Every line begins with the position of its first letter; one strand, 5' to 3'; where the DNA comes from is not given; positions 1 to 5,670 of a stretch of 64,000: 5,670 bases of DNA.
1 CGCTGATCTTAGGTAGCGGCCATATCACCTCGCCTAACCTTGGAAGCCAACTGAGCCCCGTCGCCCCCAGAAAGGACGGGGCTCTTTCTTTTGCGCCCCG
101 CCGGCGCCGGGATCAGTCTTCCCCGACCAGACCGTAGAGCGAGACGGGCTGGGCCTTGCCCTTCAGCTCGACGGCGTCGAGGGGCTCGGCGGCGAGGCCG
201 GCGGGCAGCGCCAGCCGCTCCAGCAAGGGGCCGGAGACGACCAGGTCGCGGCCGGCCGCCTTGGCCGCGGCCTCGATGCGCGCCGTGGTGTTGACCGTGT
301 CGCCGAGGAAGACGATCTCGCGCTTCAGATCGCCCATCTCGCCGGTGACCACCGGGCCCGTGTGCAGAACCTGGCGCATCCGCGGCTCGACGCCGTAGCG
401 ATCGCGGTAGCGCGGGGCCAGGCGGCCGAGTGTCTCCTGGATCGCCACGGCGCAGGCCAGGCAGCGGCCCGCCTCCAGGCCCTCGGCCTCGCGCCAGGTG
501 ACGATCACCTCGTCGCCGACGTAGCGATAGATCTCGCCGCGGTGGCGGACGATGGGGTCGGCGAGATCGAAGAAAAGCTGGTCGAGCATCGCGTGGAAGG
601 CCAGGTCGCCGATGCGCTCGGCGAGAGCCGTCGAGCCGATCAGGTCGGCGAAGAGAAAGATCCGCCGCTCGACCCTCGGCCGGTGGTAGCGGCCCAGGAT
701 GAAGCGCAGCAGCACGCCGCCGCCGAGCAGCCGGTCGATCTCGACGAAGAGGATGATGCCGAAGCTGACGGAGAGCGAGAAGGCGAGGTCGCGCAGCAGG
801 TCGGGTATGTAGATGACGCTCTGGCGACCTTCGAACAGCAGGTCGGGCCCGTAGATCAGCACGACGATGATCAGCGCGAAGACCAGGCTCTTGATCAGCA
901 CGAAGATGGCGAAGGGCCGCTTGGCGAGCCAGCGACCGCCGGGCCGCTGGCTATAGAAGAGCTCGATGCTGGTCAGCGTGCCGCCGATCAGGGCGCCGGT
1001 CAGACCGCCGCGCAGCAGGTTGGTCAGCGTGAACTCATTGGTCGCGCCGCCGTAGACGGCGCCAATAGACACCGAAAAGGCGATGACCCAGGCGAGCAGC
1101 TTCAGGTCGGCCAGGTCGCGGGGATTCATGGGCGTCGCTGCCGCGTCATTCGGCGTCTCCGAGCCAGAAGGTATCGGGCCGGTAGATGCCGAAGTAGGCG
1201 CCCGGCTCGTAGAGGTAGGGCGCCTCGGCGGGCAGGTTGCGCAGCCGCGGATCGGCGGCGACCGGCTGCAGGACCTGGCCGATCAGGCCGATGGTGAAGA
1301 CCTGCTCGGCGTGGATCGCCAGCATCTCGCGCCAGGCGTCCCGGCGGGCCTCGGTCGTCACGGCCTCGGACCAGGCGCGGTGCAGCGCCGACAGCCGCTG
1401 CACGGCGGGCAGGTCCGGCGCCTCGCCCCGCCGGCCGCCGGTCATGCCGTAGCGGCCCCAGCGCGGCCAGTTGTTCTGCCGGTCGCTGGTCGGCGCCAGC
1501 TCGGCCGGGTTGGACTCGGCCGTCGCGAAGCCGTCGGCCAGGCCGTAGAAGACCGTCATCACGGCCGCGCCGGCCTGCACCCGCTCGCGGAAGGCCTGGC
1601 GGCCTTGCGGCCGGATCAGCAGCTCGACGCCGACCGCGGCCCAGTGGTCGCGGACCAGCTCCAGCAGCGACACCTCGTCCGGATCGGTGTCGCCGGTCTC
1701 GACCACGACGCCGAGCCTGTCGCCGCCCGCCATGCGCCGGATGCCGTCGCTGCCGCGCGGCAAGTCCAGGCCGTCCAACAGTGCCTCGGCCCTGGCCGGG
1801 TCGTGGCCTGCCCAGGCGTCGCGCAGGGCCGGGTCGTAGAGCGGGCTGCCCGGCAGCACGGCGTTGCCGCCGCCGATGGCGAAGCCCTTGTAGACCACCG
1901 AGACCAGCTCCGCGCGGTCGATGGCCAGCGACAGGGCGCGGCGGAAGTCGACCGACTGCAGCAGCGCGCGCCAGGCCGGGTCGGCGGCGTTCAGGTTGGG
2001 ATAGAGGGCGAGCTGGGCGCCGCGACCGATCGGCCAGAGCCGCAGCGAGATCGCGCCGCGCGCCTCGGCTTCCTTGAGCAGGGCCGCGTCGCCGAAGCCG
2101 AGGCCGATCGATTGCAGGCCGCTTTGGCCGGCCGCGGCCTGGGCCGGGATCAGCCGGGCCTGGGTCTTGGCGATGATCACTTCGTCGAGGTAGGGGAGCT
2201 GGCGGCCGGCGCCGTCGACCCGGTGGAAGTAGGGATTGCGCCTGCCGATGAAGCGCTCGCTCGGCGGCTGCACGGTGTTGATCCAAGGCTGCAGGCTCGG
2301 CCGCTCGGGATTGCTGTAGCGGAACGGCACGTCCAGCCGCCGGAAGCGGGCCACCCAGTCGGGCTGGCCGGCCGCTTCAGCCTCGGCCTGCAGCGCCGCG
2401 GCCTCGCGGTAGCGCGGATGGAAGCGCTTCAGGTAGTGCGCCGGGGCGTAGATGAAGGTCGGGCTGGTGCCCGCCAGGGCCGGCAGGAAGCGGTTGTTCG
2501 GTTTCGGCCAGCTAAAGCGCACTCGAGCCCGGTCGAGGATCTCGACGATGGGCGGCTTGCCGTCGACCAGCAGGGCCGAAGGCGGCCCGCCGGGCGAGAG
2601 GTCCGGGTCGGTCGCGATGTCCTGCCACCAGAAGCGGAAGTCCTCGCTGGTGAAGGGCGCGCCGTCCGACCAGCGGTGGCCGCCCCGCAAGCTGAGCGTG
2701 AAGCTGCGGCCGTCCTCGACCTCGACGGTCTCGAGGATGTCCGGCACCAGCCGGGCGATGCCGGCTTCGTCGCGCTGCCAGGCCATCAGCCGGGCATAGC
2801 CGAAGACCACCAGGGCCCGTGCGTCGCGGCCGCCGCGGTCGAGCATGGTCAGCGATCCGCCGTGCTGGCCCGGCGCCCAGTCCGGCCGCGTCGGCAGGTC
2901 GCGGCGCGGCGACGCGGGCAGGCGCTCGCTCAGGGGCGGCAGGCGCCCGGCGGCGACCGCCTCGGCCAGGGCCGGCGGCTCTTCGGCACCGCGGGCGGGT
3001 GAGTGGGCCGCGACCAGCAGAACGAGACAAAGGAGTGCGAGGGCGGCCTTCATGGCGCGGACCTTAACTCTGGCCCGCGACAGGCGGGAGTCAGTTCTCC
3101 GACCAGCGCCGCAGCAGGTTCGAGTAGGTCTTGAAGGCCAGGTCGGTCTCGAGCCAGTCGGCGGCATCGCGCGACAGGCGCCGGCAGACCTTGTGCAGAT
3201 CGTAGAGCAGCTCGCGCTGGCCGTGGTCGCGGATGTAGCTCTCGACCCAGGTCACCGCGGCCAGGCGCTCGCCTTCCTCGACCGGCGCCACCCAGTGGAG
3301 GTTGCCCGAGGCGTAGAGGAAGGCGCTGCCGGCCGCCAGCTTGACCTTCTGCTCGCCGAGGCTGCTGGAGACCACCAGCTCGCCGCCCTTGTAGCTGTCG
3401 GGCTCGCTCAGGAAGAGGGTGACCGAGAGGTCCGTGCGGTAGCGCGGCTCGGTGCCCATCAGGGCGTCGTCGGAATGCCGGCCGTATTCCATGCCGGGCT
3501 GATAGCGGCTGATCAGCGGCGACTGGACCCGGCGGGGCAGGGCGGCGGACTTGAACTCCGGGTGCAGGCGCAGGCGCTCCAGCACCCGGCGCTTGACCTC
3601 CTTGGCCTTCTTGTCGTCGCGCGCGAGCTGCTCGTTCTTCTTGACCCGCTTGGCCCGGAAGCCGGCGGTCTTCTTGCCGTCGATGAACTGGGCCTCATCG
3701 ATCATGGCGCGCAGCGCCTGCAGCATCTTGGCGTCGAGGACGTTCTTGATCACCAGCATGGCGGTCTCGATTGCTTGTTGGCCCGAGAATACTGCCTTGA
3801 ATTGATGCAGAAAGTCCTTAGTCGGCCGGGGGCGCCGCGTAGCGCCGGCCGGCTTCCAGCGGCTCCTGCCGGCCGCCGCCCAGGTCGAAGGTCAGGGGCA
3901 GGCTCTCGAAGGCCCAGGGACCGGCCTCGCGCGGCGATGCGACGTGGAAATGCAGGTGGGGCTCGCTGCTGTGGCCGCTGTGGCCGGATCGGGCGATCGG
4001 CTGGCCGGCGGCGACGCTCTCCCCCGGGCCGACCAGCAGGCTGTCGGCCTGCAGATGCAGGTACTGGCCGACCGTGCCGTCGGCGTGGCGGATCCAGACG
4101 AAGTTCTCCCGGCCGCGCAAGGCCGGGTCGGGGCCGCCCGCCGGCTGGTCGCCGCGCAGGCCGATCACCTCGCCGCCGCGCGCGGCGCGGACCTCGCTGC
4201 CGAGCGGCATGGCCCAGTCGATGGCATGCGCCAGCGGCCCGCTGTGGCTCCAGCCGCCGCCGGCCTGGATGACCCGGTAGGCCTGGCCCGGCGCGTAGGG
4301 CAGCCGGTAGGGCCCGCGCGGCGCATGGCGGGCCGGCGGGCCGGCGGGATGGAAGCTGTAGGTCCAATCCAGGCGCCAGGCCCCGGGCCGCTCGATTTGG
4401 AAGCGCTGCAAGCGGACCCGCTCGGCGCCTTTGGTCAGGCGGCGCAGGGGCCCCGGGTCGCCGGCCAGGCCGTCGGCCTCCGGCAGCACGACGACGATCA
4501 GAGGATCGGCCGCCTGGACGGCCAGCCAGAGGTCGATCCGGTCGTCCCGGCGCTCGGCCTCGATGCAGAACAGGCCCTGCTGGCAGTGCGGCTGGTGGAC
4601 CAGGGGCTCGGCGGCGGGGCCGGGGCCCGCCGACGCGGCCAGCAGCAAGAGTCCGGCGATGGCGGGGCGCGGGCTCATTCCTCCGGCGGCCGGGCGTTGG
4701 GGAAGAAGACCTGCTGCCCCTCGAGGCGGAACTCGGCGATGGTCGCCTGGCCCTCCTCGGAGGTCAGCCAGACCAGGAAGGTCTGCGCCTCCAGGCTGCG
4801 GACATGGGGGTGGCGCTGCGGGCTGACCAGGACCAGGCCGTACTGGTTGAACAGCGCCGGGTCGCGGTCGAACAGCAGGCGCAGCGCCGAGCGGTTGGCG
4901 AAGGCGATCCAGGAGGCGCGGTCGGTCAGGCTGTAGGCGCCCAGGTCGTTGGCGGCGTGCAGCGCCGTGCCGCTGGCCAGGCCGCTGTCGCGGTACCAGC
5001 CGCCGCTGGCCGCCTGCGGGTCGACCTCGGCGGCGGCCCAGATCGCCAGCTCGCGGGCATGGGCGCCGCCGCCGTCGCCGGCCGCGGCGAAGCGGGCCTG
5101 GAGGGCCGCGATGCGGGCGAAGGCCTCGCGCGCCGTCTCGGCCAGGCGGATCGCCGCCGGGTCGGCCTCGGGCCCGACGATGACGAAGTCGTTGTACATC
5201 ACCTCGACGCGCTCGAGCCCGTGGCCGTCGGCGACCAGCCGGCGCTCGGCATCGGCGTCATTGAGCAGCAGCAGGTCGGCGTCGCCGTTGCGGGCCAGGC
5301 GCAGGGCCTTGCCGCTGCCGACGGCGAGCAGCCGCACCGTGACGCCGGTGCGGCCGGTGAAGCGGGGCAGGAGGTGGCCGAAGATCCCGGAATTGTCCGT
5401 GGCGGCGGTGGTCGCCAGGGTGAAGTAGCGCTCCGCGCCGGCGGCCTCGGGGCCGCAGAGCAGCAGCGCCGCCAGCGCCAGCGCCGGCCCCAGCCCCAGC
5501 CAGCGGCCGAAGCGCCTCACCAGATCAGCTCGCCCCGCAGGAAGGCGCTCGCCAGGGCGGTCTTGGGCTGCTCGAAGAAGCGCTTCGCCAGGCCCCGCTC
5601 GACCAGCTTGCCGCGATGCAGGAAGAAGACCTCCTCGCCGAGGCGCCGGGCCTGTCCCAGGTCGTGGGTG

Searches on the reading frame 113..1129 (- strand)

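Call 95: search_protein_families(library=pfam, proteins=[window:113-1129:-], max_evalue=0.00001)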
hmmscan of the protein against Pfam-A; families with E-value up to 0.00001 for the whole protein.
window:113-1129:- (338 aa): 1 family
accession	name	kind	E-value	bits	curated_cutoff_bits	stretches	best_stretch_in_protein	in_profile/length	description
PF00211.25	Guanylate_cyc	-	5.8e-10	39.5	21.9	1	158-327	11-175/183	Adenylate and Guanylate cyclase catalytic domain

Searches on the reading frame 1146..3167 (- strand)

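Call 95: search_protein_families(library=pfam, proteins=[window:1146-3167:-], max_evalue=0.00001)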
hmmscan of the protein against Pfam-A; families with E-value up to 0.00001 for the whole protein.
window:1146-3167:- (673 aa): 1 family
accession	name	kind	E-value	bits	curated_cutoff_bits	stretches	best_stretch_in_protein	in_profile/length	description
PF00496.27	SBP_bac_5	-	7.5e-42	144.2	32.4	1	140-546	2-350/368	Bacterial extracellular solute-binding proteins, family 5 Middle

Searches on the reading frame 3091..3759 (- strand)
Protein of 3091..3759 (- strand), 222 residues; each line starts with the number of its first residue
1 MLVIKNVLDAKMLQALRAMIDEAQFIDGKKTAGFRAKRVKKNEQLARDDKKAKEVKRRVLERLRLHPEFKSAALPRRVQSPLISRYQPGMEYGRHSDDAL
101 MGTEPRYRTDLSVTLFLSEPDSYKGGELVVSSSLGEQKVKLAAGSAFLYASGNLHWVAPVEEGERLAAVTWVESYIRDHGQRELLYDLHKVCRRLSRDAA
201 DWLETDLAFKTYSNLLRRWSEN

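Call 95: search_protein_families(library=pfam, proteins=[window:3091-3759:-], max_evalue=0.00001)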
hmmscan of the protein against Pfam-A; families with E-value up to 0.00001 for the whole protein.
window:3091-3759:- (222 aa): 1 family
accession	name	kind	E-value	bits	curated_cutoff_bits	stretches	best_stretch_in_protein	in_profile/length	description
PF13640.12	2OG-FeII_Oxy_3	-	1.2e-13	52.3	27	1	83-172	3-97/98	2OG-Fe(II) oxygenase superfamily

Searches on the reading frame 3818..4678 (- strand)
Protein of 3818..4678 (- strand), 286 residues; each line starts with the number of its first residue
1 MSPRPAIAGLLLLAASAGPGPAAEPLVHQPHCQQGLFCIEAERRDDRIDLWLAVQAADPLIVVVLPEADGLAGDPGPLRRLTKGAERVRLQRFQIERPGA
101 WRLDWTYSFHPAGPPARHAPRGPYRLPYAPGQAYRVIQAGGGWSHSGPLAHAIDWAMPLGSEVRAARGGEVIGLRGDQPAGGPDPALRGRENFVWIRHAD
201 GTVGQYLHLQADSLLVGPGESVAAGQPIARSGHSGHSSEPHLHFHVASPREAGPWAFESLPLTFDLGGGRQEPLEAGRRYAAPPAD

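Call 95: search_protein_families(library=pfam, proteins=[window:3818-4678:-], max_evalue=0.00001)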
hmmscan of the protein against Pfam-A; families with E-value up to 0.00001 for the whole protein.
window:3818-4678:- (286 aa): 1 family
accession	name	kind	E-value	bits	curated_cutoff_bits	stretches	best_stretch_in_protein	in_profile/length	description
PF01551.29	Peptidase_M23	-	7e-18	65.1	28.7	1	152-247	5-88/96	Peptidase family M23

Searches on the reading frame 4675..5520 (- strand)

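Call 95: search_protein_families(library=pfam, proteins=[window:4675-5520:-], max_evalue=0.00001)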
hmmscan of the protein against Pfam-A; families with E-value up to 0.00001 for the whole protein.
window:4675-5520:- (281 aa): 2 families
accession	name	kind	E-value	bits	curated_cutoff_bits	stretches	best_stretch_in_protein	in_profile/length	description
PF12849.12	PBP_like_2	-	8.6e-26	91.7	27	1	26-256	3-267/267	PBP superfamily domain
PF13531.11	SBP_bac_11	-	8.9e-16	58.8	25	1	39-263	5-223/227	Bacterial extracellular solute-binding protein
